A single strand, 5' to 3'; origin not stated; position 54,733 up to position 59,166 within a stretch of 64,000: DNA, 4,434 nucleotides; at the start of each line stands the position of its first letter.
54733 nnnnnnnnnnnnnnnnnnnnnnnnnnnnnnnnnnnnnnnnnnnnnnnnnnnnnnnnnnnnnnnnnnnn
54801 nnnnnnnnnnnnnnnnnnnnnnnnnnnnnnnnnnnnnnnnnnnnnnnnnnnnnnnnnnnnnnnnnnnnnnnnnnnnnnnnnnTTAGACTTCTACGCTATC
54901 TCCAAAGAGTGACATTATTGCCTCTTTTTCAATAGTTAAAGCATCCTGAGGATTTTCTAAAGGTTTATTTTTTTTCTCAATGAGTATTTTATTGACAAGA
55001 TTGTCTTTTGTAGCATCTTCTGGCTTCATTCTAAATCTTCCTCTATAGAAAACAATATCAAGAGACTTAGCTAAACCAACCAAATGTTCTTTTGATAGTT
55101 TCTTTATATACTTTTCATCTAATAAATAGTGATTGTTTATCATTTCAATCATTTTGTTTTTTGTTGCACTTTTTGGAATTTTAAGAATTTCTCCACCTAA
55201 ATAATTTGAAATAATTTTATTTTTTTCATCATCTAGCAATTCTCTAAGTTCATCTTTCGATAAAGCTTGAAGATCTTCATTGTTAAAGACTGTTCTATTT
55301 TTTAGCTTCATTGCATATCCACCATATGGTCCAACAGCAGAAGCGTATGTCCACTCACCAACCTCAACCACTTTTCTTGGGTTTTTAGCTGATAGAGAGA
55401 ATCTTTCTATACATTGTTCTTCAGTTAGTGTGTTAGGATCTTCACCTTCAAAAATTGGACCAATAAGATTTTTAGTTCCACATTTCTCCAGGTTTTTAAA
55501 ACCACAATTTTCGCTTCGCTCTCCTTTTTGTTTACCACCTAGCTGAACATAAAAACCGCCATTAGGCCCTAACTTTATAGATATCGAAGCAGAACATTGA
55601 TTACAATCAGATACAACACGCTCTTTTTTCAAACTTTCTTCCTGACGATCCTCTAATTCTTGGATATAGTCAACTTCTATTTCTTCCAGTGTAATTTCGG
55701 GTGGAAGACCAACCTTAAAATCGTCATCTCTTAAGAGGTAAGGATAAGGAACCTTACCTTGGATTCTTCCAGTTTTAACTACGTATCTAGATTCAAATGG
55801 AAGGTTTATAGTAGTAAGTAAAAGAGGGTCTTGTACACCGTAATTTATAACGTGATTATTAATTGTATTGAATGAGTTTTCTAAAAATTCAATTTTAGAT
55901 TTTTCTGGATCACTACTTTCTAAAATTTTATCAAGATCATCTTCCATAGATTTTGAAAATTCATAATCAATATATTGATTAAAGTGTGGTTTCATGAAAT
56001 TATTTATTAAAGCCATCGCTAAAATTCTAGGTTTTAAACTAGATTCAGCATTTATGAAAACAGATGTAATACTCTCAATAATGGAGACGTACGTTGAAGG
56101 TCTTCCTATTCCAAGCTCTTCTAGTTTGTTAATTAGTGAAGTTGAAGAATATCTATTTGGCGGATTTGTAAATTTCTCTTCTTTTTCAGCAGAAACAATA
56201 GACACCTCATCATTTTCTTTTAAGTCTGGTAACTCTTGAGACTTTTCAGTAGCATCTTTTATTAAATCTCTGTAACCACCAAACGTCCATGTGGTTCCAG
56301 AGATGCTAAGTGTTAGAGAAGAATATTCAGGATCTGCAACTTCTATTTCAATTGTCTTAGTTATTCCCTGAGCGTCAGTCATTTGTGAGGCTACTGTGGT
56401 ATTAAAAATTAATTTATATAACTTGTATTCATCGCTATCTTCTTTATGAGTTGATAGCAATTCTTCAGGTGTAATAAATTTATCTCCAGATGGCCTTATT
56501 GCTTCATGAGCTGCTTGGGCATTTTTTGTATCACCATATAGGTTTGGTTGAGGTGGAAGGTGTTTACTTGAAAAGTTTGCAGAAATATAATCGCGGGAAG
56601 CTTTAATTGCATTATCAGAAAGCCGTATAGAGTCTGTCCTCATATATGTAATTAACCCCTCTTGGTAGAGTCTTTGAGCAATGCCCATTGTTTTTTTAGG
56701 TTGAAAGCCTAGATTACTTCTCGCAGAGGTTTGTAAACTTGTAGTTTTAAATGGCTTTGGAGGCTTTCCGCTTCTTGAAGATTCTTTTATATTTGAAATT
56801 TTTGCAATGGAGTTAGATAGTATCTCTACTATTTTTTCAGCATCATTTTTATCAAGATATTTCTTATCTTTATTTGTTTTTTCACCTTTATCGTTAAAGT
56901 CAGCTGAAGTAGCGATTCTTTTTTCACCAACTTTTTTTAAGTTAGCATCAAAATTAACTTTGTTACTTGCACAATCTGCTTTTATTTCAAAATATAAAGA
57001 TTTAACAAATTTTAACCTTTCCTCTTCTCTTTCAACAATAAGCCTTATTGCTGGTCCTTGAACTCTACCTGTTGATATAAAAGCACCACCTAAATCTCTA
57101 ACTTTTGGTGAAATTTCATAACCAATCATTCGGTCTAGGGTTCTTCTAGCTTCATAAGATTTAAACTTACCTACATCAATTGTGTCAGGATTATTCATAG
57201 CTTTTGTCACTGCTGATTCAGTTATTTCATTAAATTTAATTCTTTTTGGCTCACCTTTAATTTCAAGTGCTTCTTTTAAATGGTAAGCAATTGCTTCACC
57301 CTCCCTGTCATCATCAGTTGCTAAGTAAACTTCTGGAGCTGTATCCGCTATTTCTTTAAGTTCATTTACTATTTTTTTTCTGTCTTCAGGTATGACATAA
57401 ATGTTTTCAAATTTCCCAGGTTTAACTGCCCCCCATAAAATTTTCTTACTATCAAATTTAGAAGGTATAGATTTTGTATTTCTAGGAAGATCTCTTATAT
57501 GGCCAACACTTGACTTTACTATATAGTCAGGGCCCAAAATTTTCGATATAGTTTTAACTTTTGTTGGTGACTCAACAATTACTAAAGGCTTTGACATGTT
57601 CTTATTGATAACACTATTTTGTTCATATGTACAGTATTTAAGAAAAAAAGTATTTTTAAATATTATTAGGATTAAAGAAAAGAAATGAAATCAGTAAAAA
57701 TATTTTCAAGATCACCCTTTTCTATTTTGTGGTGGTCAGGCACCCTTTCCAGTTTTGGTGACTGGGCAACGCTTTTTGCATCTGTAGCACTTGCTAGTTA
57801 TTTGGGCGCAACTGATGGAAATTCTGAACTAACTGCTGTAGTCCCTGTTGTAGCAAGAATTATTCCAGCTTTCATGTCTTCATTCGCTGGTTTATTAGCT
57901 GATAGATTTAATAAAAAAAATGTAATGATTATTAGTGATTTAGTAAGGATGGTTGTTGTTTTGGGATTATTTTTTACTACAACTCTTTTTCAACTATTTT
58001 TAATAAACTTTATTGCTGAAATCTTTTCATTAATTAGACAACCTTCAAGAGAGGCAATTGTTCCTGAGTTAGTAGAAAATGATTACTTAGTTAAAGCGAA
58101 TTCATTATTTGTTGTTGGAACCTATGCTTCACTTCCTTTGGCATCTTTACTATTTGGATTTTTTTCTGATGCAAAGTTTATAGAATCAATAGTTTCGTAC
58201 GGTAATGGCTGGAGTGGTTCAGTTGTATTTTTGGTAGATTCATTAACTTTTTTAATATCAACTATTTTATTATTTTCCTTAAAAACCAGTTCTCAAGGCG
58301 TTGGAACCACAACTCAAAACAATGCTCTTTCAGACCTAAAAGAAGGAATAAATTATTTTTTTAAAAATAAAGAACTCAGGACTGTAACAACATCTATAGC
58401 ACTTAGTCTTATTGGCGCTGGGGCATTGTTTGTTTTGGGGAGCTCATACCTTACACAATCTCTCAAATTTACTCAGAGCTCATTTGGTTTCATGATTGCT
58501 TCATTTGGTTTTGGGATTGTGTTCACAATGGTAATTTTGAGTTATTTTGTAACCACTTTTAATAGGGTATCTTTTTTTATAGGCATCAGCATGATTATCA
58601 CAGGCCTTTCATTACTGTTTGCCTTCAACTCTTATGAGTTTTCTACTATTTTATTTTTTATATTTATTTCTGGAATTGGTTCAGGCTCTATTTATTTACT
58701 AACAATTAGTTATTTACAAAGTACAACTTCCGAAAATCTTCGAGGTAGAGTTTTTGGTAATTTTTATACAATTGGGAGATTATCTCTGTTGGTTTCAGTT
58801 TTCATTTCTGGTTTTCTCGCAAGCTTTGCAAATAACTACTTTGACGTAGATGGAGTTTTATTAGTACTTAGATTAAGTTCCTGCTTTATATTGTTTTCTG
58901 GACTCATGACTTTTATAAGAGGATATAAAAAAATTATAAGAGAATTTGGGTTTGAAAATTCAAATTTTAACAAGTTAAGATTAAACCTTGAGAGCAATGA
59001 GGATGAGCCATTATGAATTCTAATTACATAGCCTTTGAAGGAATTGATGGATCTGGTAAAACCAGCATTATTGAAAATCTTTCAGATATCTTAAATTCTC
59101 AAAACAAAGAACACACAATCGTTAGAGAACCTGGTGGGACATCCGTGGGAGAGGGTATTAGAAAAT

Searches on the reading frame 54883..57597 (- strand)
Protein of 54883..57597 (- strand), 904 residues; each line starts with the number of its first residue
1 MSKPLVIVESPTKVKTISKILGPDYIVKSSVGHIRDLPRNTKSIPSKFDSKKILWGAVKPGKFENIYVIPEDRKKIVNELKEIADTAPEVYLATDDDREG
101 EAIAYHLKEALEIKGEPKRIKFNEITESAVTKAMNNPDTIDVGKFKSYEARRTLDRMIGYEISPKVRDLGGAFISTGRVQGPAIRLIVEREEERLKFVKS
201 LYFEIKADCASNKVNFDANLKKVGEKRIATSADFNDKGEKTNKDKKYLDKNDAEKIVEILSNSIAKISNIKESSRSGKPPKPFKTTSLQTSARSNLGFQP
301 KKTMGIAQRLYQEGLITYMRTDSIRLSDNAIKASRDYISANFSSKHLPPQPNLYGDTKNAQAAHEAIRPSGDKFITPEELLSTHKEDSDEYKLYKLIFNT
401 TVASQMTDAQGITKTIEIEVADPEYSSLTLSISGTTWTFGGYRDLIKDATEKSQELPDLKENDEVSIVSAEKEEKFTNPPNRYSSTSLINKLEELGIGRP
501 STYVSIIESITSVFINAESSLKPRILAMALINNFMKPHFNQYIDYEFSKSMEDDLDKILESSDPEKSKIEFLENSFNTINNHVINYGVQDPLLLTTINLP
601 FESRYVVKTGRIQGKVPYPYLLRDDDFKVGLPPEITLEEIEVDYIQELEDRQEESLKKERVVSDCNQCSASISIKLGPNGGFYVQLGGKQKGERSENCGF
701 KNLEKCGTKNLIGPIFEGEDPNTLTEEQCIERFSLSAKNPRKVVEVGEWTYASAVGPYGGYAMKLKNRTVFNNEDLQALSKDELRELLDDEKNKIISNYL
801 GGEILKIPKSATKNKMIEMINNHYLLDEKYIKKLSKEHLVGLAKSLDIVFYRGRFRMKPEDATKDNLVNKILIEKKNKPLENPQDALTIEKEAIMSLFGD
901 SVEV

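Call 36: search_protein_families(library=ncbifam, proteins=[window:54883-57597:-], max_evalue=0.00001)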
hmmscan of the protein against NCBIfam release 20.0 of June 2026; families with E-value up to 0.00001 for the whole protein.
window:54883-57597:- (904 aa): 12 families
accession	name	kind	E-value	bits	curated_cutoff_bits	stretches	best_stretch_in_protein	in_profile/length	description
TIGR01051.1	topA_bact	equivalog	1.2e-168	563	456.4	1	5-581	1-570/632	type I DNA topoisomerase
NF006451.0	PRK08780.1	equivalog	5.1e-120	402.3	1265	1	1-582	1-572/824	DNA topoisomerase I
NF004966.0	PRK06319.1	equivalog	3.8e-114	382.5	868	1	1-579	1-576/862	DNA topoisomerase I/SWI domain fusion protein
TIGR01054.1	rgy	equivalog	5.8e-67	226.2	471.7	1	71-580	703-1170/1172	reverse gyrase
TIGR01057.1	topA_arch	equivalog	6.1e-64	216.3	458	1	25-564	40-549/618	DNA topoisomerase I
NF005555.0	PRK07220.1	equivalog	1.2e-60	205.7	635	1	72-569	83-554/740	DNA topoisomerase I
NF004438.0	PRK05776.1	equivalog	3.8e-58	197.2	793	1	23-583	49-579/677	DNA topoisomerase I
NF005829.0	PRK07726.1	subfamily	2.1e-53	182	597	1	71-494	77-492/669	DNA topoisomerase 3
TIGR01056.1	topB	subfamily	3.6e-50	171.2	515.75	1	58-493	68-495/706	DNA topoisomerase III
NF011532.0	PRK14973.1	equivalog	3.4e-46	157.5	930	1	73-563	83-547/936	DNA topoisomerase I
NF006032.0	PRK08173.1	equivalog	4e-34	117.5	1058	1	1-495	1-502/863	DNA topoisomerase III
NF011313.0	PRK14724.1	equivalog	1.6e-22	79.2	1088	1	24-496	39-523/988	DNA topoisomerase III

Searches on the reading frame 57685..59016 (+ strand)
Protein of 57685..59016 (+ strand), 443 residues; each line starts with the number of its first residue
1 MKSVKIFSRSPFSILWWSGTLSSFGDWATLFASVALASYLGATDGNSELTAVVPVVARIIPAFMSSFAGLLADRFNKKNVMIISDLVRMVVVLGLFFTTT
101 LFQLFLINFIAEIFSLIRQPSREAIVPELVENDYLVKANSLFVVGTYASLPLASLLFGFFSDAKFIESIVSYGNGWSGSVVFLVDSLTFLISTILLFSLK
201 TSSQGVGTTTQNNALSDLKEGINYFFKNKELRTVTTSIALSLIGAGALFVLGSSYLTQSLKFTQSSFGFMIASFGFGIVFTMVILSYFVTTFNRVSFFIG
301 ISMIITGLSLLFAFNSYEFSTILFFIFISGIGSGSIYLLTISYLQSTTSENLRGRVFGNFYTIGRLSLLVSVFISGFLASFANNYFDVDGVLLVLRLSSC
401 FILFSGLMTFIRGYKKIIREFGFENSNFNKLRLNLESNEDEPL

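Call 14: search_protein_families(library=pfam, proteins=[window:57685-59016:+], max_evalue=0.00001)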
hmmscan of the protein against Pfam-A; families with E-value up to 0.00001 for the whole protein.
window:57685-59016:+ (443 aa): 2 families
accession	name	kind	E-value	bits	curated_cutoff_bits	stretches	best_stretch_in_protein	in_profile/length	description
PF07690.21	MFS_1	-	2.8e-25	89.4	33.4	2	16-248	2-222/347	Major Facilitator Superfamily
PF05977.19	MFS_3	-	1.4e-10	40.7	27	1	7-381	7-369/524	Transmembrane secretion effector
